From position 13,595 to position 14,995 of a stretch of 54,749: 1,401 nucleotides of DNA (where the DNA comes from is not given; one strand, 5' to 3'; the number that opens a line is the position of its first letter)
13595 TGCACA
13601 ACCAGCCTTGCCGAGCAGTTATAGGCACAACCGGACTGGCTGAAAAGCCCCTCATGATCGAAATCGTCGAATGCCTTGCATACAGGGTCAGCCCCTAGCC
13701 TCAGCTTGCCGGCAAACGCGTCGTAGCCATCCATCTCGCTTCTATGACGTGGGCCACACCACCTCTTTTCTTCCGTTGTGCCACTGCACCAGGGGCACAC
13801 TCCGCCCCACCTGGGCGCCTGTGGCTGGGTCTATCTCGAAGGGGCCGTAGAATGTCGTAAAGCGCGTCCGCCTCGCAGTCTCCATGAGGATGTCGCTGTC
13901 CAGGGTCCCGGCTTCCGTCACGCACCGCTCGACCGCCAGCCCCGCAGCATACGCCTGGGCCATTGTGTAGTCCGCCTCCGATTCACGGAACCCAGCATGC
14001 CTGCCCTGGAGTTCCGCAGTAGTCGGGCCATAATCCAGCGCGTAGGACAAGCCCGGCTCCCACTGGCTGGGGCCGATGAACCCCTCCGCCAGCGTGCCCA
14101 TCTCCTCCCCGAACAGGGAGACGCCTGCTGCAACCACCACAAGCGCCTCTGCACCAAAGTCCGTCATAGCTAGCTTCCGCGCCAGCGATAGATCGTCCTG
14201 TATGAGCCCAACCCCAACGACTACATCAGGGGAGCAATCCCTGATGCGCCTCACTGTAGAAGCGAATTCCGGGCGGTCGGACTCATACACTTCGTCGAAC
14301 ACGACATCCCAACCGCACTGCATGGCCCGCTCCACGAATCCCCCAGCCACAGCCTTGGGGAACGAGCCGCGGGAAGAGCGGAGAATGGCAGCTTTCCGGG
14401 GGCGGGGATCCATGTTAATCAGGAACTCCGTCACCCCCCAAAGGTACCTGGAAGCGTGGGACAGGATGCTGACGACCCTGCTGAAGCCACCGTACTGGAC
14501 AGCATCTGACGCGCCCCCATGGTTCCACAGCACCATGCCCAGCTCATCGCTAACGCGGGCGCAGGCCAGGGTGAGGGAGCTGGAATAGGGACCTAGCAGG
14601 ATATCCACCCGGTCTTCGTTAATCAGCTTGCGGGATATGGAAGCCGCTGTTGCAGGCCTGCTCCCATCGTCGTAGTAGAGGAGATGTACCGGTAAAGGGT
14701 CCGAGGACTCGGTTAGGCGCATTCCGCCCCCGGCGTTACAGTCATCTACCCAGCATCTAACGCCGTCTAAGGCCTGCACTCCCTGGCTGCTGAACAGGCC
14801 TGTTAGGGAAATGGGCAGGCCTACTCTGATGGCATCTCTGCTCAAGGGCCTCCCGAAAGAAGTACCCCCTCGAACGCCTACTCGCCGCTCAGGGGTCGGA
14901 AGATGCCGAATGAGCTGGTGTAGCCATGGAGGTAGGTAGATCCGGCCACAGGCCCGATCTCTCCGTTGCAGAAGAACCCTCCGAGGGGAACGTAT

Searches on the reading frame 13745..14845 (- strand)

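Call 46: search_protein_families(library=ncbifam, proteins=[window:13745-14845:-], max_evalue=0.00001)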
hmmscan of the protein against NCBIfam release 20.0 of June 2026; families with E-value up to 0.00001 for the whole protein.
window:13745-14845:- (367 aa): 2 families
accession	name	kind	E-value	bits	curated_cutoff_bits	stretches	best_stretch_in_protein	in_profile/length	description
NF011933.0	PRK15404.1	subfamily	7.2e-09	35.2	477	1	3-209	24-221/370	high-affinity branched-chain amino acid ABC transporter substrate-binding protein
TIGR03407.1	urea_ABC_UrtA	exception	1.9e-08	33.6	492.75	1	6-342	1-327/361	urea ABC transporter substrate-binding protein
